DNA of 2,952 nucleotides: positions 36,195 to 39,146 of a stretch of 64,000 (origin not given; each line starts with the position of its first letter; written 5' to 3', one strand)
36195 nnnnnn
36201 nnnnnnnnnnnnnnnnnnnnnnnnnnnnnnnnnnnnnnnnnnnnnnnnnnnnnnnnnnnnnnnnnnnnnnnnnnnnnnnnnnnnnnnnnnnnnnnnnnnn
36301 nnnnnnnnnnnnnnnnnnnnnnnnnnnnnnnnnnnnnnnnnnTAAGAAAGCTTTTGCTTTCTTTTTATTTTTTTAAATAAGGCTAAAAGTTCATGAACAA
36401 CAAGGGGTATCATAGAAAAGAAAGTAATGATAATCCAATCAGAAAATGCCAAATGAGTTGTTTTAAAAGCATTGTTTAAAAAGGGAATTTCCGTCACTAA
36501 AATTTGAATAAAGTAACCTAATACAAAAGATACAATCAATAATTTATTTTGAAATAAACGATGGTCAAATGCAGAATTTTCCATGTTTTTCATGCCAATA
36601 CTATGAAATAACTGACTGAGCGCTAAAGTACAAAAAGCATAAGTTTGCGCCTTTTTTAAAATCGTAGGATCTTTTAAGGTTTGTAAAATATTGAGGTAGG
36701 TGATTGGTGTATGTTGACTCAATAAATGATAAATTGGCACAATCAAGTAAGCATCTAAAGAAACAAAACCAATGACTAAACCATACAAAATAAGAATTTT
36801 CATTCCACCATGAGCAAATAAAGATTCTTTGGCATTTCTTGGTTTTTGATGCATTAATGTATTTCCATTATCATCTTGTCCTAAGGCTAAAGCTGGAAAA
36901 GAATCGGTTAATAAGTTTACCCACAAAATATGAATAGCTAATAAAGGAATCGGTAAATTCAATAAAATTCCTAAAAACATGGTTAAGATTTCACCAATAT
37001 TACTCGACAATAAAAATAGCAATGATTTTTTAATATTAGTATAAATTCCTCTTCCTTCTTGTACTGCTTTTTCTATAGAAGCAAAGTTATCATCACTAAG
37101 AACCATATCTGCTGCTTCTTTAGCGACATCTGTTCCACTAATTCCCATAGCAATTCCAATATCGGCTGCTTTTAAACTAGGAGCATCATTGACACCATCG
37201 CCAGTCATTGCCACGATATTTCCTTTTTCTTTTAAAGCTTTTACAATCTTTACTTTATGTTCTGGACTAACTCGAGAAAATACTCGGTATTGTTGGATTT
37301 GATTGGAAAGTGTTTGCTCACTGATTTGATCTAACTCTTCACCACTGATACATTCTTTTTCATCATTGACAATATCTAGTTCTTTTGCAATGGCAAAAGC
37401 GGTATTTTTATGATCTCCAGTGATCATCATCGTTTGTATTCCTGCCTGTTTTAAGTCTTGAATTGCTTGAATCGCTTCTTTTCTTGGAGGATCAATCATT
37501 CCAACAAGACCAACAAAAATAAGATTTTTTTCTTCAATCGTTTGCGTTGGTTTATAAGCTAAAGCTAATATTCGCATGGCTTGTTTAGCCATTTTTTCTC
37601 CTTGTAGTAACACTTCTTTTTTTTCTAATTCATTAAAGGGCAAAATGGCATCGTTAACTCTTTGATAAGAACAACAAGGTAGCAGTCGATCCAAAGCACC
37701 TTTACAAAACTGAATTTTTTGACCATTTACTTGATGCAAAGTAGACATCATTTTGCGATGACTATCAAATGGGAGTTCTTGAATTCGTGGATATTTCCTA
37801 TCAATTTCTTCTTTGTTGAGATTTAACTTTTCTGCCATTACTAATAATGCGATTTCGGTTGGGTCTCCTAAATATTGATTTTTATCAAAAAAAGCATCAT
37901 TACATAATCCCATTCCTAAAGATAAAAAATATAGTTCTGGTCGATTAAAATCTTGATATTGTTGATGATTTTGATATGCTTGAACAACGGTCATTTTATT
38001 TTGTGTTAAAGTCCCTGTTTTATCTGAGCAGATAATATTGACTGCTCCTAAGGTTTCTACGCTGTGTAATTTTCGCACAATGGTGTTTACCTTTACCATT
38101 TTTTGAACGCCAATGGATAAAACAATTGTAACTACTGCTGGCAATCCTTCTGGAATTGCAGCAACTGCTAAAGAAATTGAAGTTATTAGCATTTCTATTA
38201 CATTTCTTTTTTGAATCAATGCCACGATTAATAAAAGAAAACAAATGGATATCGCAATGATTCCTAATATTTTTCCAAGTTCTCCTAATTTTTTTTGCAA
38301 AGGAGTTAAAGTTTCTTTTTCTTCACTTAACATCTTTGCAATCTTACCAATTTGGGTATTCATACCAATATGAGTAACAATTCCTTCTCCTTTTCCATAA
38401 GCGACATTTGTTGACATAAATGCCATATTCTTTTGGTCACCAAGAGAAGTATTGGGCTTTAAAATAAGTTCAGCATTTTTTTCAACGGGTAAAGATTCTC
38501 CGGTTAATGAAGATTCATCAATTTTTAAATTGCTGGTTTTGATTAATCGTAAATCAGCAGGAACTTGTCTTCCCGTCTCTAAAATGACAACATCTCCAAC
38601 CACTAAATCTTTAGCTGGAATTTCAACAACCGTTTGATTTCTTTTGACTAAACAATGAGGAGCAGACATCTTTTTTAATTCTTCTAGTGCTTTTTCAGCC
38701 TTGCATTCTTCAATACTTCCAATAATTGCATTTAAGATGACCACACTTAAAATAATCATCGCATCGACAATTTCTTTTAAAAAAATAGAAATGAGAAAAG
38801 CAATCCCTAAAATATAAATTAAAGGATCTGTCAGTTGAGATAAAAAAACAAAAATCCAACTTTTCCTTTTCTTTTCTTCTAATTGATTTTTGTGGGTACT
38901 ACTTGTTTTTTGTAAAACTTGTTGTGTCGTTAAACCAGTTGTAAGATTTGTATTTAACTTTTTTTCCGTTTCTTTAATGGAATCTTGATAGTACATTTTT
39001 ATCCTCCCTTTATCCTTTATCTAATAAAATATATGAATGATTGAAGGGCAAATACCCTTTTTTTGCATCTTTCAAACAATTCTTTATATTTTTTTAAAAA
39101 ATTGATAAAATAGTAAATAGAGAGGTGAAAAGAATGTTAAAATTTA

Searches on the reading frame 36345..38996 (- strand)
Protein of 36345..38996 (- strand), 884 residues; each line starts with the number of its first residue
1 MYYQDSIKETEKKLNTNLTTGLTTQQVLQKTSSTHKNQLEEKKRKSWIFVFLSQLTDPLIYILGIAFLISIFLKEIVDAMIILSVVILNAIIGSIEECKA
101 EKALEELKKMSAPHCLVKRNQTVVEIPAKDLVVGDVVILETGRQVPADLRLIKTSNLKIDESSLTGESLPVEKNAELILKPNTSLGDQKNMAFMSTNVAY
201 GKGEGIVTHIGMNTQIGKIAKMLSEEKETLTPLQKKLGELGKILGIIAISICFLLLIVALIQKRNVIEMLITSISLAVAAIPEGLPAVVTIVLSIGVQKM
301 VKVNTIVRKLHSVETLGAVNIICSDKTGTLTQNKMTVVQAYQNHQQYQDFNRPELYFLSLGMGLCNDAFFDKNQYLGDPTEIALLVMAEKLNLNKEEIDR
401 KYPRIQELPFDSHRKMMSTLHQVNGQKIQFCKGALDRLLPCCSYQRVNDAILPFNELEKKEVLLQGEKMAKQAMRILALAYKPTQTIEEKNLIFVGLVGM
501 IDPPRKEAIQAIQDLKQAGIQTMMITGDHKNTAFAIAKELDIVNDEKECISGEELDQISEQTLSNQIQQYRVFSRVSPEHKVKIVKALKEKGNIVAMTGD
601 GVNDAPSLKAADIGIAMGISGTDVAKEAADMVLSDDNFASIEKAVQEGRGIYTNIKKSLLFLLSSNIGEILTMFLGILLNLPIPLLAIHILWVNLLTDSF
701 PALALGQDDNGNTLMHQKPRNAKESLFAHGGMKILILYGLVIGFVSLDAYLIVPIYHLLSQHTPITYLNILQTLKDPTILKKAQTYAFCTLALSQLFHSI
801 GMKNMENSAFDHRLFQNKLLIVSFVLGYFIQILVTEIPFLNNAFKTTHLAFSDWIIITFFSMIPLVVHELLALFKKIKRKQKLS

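Call 51: search_protein_families(library=pfam, proteins=[window:36345-38996:-], max_evalue=0.00001)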
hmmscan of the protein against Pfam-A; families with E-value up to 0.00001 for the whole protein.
window:36345-38996:- (884 aa): 5 families
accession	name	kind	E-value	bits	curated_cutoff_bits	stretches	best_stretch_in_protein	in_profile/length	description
PF00122.25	E1-E2_ATPase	-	8.6e-53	179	28.1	1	109-302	1-180/181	E1-E2 ATPase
PF00689.26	Cation_ATPase_C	-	1.9e-43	148.7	27.3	1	682-873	1-174/175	Cation transporting ATPase, C-terminus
PF13246.12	Cation_ATPase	-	1e-23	83.6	21.7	1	364-444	2-90/91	Cation transport ATPase (P-type)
PF00702.32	Hydrolase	-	2.8e-21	77.2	26.4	1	320-612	2-191/191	haloacid dehalogenase-like hydrolase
PF00690.31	Cation_ATPase_N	-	1.2e-15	57.3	20.4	1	2-70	1-69/69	Cation transporter/ATPase, N-terminus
